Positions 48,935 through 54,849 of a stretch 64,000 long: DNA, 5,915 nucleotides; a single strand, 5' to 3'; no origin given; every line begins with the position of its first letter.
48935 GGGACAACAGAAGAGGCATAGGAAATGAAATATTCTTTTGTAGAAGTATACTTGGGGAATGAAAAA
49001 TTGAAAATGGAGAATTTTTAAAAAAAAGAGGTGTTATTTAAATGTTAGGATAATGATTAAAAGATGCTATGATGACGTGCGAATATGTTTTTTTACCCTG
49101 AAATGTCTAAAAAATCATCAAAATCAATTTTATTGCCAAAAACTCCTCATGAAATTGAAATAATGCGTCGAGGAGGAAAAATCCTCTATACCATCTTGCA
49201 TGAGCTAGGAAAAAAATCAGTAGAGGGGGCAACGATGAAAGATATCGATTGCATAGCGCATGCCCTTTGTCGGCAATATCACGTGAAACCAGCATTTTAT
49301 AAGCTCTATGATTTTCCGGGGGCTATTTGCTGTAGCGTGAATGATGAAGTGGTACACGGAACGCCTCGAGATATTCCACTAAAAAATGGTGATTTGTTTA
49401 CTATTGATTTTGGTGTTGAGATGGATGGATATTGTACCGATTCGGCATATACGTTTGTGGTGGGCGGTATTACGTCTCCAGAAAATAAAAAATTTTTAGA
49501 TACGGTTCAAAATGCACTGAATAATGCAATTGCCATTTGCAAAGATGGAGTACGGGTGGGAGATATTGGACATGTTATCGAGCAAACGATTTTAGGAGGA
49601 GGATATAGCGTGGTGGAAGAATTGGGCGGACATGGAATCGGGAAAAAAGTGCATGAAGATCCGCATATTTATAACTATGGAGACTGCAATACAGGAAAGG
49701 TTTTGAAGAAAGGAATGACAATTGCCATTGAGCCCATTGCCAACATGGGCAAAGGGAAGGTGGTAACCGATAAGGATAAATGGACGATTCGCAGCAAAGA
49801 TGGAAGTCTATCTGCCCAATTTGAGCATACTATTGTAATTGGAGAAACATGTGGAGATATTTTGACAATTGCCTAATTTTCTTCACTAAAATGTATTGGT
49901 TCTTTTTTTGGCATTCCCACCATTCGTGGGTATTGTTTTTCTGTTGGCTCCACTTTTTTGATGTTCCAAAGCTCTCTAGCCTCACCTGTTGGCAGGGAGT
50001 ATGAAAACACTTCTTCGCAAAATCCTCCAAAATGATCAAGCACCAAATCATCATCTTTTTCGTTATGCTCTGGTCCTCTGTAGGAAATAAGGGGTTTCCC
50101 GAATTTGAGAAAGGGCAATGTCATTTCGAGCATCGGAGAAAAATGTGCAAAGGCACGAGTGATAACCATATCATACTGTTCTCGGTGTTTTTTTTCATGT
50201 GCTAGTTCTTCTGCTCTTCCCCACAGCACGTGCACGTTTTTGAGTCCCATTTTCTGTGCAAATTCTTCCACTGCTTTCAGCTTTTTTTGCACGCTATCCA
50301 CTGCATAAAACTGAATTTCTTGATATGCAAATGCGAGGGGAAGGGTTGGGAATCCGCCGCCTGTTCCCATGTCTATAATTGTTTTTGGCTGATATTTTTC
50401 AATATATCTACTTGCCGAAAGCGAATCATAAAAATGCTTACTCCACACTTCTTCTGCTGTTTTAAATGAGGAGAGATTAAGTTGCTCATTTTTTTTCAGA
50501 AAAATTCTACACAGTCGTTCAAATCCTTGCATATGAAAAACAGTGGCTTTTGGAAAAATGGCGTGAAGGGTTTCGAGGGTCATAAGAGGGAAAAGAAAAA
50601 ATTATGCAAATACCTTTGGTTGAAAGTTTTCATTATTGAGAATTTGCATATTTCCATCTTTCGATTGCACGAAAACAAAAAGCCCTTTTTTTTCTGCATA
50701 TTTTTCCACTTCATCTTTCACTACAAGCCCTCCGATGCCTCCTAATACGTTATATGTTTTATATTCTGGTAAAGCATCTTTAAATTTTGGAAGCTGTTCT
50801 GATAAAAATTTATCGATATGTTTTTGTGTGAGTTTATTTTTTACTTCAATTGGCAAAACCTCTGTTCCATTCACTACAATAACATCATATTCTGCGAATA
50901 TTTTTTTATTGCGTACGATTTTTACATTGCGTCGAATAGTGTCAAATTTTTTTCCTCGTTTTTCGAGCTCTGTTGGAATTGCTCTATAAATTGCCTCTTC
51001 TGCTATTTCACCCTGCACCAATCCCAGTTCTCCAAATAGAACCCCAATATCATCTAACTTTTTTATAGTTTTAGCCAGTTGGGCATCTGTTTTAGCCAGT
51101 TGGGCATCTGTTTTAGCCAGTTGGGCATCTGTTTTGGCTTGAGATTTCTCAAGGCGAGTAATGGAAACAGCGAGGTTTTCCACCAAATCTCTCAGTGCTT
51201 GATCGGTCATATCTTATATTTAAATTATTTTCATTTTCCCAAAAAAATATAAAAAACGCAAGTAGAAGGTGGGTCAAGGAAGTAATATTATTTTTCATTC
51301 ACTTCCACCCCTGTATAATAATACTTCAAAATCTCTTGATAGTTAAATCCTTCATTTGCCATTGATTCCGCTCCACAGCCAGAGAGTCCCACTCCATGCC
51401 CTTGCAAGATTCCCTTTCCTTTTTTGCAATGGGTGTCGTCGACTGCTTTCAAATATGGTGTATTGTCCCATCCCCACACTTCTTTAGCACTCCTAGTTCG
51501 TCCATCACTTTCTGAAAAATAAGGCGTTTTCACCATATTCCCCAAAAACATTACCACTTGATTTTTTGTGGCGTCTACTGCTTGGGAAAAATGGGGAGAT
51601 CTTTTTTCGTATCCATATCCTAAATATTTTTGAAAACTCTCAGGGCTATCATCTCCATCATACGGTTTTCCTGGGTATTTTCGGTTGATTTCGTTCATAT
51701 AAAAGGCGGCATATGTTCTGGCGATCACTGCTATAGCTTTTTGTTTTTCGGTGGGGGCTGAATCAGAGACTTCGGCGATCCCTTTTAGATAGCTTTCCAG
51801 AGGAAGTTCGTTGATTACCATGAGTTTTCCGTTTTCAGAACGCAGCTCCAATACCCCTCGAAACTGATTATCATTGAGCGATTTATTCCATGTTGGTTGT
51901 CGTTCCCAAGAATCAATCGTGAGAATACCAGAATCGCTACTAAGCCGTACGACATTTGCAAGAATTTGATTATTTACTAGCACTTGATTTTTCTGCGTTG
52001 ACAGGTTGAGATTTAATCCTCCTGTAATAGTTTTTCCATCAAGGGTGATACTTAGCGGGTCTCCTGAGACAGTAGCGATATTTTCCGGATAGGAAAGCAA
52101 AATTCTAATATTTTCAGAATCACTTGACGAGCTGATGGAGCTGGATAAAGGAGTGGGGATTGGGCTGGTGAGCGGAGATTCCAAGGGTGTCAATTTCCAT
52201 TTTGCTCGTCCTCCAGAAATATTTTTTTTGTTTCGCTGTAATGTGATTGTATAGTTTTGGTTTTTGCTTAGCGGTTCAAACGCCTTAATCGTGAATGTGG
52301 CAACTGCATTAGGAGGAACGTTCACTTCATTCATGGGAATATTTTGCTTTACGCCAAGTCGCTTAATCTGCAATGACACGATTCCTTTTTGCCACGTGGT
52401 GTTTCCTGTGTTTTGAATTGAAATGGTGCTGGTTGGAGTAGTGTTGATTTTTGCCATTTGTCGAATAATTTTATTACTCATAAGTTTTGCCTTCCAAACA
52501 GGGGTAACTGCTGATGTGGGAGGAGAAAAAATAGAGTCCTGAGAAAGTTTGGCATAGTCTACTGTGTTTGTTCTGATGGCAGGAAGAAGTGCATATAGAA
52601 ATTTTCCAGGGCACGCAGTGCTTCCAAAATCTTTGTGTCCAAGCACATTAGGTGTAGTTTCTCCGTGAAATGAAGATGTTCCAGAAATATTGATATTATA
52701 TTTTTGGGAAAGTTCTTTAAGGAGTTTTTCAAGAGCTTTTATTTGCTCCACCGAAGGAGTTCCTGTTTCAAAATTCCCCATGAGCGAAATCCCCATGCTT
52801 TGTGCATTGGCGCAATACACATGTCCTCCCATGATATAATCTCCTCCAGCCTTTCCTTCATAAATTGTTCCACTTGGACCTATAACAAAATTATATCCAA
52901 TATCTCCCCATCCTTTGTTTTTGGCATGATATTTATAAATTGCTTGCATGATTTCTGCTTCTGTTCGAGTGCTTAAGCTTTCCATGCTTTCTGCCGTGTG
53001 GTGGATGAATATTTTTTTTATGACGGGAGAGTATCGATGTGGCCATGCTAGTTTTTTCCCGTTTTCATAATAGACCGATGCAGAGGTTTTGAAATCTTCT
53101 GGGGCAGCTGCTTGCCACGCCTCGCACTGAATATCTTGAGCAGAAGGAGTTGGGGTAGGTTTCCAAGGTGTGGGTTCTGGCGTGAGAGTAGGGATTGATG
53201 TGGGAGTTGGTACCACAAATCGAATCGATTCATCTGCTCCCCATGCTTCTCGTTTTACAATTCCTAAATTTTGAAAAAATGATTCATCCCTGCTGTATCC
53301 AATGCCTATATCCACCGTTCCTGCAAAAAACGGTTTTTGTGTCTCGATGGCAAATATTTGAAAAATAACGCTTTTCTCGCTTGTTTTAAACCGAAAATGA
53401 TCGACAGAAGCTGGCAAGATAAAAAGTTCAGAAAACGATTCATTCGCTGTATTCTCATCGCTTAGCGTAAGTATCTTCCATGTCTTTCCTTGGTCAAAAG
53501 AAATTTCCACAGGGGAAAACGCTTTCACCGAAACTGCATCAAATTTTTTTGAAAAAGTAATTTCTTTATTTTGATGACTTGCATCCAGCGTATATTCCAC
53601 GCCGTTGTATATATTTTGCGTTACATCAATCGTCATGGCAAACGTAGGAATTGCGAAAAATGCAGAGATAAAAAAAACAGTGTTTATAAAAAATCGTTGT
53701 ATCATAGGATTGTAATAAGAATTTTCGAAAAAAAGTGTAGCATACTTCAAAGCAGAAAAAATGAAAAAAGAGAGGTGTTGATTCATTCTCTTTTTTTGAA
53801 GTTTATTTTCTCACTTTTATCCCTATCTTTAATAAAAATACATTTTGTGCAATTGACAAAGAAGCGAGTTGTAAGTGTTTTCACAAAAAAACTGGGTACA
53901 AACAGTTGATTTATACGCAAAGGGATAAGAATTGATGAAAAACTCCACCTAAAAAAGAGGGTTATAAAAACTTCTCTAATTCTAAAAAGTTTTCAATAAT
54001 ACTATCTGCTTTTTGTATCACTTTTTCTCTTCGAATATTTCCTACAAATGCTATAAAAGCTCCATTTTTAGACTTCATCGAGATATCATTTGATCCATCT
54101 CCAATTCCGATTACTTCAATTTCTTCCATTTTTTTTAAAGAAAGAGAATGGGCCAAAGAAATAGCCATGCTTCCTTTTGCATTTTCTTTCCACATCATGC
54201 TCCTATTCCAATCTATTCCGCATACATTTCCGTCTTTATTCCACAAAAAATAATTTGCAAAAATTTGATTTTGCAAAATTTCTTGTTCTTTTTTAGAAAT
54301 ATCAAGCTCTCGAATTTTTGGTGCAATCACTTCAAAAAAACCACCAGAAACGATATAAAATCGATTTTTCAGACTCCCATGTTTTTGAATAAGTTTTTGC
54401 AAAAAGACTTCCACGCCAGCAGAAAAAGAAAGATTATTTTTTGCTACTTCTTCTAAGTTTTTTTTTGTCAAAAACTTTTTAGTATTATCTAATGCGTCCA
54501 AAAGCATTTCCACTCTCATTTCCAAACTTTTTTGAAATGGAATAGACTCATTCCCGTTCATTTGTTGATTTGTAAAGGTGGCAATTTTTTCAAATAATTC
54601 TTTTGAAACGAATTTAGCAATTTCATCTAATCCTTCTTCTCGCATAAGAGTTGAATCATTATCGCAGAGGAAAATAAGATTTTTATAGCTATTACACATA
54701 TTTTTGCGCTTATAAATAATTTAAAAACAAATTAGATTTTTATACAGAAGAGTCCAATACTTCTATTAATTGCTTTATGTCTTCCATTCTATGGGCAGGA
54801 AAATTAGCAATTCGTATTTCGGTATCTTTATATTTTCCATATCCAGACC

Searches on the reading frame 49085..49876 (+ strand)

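Call 34: search_protein_families(library=pfam, proteins=[window:49085-49876:+], max_evalue=0.001)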
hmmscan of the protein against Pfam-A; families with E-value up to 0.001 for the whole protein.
window:49085-49876:+ (263 aa): 1 family
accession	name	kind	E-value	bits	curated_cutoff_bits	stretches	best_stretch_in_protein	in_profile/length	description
PF00557.29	Peptidase_M24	-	2.5e-46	158.5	23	1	25-253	1-207/208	Metallopeptidase family M24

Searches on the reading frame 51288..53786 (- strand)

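Call 9: search_protein_families(library=pfam, proteins=[window:51288-53786:-], max_evalue=0.001)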
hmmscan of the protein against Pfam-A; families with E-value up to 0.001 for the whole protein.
window:51288-53786:- (832 aa): 2 families
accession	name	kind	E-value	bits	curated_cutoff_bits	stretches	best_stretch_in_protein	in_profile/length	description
PF01510.30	Amidase_2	-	1.4e-20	74.4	26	1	256-395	5-131/131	N-acetylmuramoyl-L-alanine amidase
PF08486.15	SpoIID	-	5.9e-16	59.3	23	1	652-747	2-97/97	Stage II sporulation protein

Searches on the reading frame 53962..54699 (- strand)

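Call 34: search_protein_families(library=pfam, proteins=[window:53962-54699:-], max_evalue=0.001)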
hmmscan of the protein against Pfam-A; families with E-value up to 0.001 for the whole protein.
window:53962-54699:- (245 aa): 1 family
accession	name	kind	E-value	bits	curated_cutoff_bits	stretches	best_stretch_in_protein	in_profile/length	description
PF12710.13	HAD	-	2.9e-06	28.3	27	1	11-208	2-187/189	haloacid dehalogenase-like hydrolase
